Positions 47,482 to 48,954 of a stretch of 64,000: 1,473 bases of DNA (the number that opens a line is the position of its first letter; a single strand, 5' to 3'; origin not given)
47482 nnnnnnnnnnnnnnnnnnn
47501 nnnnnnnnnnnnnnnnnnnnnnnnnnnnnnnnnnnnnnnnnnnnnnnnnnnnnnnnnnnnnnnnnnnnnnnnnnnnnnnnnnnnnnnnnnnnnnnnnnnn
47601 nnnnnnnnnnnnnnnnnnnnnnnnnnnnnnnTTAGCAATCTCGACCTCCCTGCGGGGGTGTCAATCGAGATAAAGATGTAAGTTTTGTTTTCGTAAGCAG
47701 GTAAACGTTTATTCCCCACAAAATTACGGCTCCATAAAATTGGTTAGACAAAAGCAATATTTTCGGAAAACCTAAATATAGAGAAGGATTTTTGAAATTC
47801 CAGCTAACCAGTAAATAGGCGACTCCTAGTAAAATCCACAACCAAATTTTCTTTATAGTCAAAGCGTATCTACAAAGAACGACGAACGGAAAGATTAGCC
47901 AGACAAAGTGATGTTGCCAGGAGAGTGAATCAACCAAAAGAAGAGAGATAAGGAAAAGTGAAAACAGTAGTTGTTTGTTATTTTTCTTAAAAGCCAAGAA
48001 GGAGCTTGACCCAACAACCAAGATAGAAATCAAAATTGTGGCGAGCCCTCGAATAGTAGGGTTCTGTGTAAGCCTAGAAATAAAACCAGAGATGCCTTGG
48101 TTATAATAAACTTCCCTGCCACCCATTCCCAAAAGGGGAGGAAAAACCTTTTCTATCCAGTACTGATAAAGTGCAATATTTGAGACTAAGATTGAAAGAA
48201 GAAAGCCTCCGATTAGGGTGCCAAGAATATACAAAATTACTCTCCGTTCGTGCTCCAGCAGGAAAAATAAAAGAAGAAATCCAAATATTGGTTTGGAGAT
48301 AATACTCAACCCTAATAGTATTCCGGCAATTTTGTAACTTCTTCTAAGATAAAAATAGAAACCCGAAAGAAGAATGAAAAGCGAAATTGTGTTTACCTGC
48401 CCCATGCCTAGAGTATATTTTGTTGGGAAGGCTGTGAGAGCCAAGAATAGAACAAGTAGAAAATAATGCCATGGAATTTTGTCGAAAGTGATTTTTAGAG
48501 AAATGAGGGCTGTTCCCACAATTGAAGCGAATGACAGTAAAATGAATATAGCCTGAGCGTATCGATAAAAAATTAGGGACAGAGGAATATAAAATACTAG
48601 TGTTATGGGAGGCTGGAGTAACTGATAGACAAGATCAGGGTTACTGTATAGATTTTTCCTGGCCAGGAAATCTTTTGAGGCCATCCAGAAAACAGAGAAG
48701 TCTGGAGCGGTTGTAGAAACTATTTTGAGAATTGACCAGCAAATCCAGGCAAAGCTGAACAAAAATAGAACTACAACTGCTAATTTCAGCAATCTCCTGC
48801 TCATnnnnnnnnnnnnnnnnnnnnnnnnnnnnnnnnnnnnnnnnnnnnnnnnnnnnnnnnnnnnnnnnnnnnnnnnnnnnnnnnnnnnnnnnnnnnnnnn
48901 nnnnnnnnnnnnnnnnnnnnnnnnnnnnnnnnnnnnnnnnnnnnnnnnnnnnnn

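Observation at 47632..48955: Antisense GT-C membrane glycosyltransferase gene and new promoter splitting the ultra-conserved rpsJ-rplC junction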

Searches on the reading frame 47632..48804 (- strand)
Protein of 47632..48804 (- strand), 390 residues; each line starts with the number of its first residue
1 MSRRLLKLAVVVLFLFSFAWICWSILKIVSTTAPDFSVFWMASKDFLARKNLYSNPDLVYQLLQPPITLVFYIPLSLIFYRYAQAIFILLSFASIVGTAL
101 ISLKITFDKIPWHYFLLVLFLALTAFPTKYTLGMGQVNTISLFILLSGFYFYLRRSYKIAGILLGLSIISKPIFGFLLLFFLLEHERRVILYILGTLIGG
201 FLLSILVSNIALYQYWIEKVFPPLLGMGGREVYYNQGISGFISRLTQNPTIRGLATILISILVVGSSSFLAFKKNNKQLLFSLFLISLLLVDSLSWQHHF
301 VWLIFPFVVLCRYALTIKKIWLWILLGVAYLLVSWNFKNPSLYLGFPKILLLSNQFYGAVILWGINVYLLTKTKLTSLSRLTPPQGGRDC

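Call 3: search_protein_families(library=pfam, proteins=[window:47632-48804:-], max_evalue=0.1)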
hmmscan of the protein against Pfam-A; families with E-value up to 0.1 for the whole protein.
window:47632-48804:- (390 aa): 2 families
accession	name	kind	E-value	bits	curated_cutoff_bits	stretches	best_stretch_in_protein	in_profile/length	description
PF09594.16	GT87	-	3.6e-21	76.5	25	1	65-290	4-234/237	Glycosyltransferase family 87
PF14015.11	DUF4231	-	0.042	14.7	24.7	0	83-126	13-57/103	Protein of unknown function (DUF4231)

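Call 4: search_protein_families(library=ncbifam, proteins=[window:47632-48804:-], max_evalue=0.1)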
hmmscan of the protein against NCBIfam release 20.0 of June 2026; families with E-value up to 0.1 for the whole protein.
window:47632-48804:- (390 aa): 1 family
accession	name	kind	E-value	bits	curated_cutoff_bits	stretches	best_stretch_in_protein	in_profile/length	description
NF009915.0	PRK13375.1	equivalog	2.8e-11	42.7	413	1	3-333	29-370/425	mannosyltransferase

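Call 9: find_encoding_contigs(protein=window:47632-48804:-, flank=8000, max_places=6)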
Protein window:47632-48804:- (390 aa): no gene with exactly this product is on record in the collection.

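Call 10: find_homologous_proteins(query=window:47632-48804:-)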
Query window:47632-48804:- (390 aa): 258 proteins with E <= 0.001 among 8000 candidates; the best 120 are listed.
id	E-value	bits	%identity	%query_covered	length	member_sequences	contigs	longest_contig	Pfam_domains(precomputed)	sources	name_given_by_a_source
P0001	1.4e-242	823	100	99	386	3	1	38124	PF09594.17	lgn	-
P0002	2.8e-201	687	86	96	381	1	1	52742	PF09594.17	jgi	jgi:hypothetical protein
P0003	1.2e-200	685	90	93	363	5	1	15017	PF09594.17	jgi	-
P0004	1.0e-109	386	49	96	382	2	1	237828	PF09594.17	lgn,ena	-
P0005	5.8e-109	383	54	92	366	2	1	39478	PF09594.17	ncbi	ncbi:MAG: glycosyltransferase family 87 protein [Patescibacteria group bacterium]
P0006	6.8e-109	383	49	94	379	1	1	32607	PF09594.17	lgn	-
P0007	9.8e-108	379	51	95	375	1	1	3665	PF09594.17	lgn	-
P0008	1.1e-106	376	50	92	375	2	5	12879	PF09594.17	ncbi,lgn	ncbi:MAG: glycosyltransferase family 87 protein [Microgenomates group bacterium]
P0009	1.5e-106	375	53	95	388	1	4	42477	PF09594.17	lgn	-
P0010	4.8e-104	367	52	96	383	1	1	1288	PF09594.17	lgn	-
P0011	5.7e-103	363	49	98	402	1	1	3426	PF09594.17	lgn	-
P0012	1.0e-102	363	50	95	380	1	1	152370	PF09594.17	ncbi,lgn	ncbi:MAG TPA: glycosyltransferase family 87 protein [Patescibacteria group bacterium]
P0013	1.3e-102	362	52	96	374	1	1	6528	PF09594.17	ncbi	-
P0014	6.8e-102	360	50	96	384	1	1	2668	PF09594.17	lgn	-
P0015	2.3e-101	358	50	94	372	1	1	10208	PF09594.17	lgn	-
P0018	5.3e-100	354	51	95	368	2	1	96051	PF09594.17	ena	-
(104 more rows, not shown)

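Call 11: find_encoding_contigs(protein=P0001, flank=4000, max_places=3)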
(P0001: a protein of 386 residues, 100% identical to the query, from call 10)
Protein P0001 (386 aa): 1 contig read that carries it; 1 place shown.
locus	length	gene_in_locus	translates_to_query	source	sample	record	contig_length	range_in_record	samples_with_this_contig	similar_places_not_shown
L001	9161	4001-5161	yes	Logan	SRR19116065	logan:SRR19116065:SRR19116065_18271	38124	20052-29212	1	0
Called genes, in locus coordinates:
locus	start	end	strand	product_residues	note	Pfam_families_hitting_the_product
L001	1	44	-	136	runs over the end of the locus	PF00252:Ribosomal_L16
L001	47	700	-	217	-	PF07650:KH_2, PF00189:Ribosomal_S3_C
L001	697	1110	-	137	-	PF00237:Ribosomal_L22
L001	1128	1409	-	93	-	PF00203:Ribosomal_S19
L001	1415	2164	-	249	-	PF00181:Ribosomal_L2_N, PF03947:Ribosomal_L2_C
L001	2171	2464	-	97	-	PF00276:Ribosomal_L23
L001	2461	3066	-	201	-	PF00573:Ribosomal_L4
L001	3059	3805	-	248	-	PF00297:Ribosomal_L3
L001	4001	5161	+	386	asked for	PF09594:GT87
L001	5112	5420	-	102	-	PF00338:Ribosomal_S10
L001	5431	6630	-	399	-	PF00009:GTP_EFTU, PF03144:GTP_EFTU_D2, PF03143:GTP_EFTU_D3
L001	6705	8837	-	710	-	PF00009:GTP_EFTU, PF22042:EF-G_D2, PF03144:GTP_EFTU_D2, PF14492:EFG_III, PF16658:RF3_C (weak), PF03764:EFG_IV, PF00679:EFG_C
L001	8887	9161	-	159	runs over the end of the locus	PF00177:Ribosomal_S7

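Call 12: find_encoding_contigs(protein=P0002, flank=4000, max_places=3)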
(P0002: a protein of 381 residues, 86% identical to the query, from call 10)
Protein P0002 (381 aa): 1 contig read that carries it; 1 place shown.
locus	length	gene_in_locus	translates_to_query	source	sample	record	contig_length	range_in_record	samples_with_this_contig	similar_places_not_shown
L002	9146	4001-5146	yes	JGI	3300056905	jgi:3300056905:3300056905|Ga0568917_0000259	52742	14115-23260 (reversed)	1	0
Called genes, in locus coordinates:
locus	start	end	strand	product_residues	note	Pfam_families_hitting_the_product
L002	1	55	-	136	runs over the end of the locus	PF00252:Ribosomal_L16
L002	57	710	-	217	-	PF07650:KH_2, PF00189:Ribosomal_S3_C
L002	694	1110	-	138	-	PF00237:Ribosomal_L22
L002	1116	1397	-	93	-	PF00203:Ribosomal_S19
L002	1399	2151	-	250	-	PF00181:Ribosomal_L2_N, PF03947:Ribosomal_L2_C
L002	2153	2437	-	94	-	PF00276:Ribosomal_L23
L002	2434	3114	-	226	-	PF00573:Ribosomal_L4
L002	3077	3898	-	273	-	PF00297:Ribosomal_L3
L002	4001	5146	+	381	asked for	PF09594:GT87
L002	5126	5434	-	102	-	PF00338:Ribosomal_S10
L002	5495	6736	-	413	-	PF00009:GTP_EFTU, PF03144:GTP_EFTU_D2, PF03143:GTP_EFTU_D3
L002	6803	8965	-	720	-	PF00009:GTP_EFTU, PF22042:EF-G_D2, PF03144:GTP_EFTU_D2, PF14492:EFG_III, PF16658:RF3_C (weak), PF03764:EFG_IV, PF00679:EFG_C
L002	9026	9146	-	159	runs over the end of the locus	PF00177:Ribosomal_S7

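Call 13: find_encoding_contigs(protein=P0004, flank=4000, max_places=3)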
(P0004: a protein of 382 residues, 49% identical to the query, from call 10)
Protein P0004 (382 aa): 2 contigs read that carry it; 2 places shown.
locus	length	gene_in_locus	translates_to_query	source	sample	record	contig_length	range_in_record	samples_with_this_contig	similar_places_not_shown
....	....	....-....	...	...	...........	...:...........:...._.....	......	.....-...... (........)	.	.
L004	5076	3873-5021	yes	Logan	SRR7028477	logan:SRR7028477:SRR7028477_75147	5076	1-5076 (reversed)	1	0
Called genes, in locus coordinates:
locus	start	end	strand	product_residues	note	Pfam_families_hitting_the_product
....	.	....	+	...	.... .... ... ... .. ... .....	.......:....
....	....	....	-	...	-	-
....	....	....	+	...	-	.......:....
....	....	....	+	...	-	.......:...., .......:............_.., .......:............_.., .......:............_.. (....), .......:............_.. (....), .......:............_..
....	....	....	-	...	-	-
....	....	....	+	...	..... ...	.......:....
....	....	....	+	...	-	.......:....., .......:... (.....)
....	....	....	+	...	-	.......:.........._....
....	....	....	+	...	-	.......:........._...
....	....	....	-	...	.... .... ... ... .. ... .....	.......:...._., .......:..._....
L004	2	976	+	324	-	?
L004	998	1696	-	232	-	-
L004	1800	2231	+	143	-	PF00892:EamA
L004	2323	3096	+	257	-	PF07021:MetW, PF13489:Methyltransf_23, PF08241:Methyltransf_11, PF08242:Methyltransf_12 (weak), PF13649:Methyltransf_25 (weak), PF13847:Methyltransf_31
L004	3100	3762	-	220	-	-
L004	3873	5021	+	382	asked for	PF09594:GT87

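Call 21: find_encoding_contigs(protein=P0003, flank=3000, max_places=3)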
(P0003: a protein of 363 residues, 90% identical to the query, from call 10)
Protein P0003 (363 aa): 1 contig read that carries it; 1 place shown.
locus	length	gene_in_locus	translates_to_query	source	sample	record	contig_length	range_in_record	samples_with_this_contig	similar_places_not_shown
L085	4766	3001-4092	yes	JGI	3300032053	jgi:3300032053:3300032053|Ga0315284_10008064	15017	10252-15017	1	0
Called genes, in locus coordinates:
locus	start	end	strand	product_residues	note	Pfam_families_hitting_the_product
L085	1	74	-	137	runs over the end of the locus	PF00237:Ribosomal_L22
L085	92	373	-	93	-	PF00203:Ribosomal_S19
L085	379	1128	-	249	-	PF00181:Ribosomal_L2_N, PF03947:Ribosomal_L2_C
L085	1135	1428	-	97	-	PF00276:Ribosomal_L23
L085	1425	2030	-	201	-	PF00573:Ribosomal_L4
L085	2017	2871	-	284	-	PF00297:Ribosomal_L3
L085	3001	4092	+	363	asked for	PF09594:GT87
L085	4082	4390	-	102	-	PF00338:Ribosomal_S10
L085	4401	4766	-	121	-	?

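Call 22: find_encoding_contigs(protein=P0005, flank=3000, max_places=3)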
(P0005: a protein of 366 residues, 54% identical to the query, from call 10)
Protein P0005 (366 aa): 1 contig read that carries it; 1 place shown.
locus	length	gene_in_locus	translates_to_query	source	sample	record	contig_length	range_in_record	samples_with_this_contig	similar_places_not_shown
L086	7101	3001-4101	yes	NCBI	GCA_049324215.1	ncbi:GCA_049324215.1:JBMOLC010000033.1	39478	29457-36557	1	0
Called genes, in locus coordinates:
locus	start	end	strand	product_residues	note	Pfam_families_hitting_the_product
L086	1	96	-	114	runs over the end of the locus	PF00237:Ribosomal_L22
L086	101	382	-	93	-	PF00203:Ribosomal_S19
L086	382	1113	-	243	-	PF00181:Ribosomal_L2_N, PF03947:Ribosomal_L2_C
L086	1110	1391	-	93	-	PF00276:Ribosomal_L23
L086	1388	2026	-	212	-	PF00573:Ribosomal_L4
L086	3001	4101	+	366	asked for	PF09594:GT87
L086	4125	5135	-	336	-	PF00801:PKD (faint), PF18911:PKD_4 (weak), PF22352:K319L-like_PKD (faint), PF18911:PKD_4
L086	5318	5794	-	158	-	-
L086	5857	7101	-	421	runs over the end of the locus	PF14559:TPR_19 (faint), PF13424:TPR_12 (faint), PF13428:TPR_14 (faint), PF13432:TPR_16 (faint), PF07719:TPR_2 (weak), PF13181:TPR_8 (weak), PF00515:TPR_1 (weak), PF13414:TPR_11 (faint)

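Call 23: find_encoding_contigs(protein=P0009, flank=3000, max_places=3)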
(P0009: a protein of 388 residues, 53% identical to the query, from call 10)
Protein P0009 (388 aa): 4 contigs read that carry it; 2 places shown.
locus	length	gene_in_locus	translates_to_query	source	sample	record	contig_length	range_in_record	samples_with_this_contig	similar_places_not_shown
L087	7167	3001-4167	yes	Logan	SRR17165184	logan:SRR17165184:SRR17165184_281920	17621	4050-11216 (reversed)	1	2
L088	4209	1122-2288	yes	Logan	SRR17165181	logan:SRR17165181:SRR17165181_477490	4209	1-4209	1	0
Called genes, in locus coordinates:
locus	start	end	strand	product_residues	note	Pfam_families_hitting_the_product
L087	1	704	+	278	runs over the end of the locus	-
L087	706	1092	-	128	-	PF01641:SelR, PF24046:At4g08330 (faint)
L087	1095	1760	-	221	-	-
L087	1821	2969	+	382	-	PF07995:GSDH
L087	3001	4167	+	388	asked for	PF09594:GT87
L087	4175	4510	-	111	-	-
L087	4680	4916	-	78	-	-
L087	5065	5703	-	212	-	-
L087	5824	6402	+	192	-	-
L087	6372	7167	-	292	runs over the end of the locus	-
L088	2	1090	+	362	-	?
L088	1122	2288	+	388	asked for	PF09594:GT87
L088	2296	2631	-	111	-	-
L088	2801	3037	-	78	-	-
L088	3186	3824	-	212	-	-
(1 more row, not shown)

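Call 45: search_solved_structures(query=window:47632-48804:-, max_evalue=1, show_alignments=1)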
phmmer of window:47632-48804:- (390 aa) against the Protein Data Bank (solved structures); distinct sequences matched with E-value up to 1: 0.
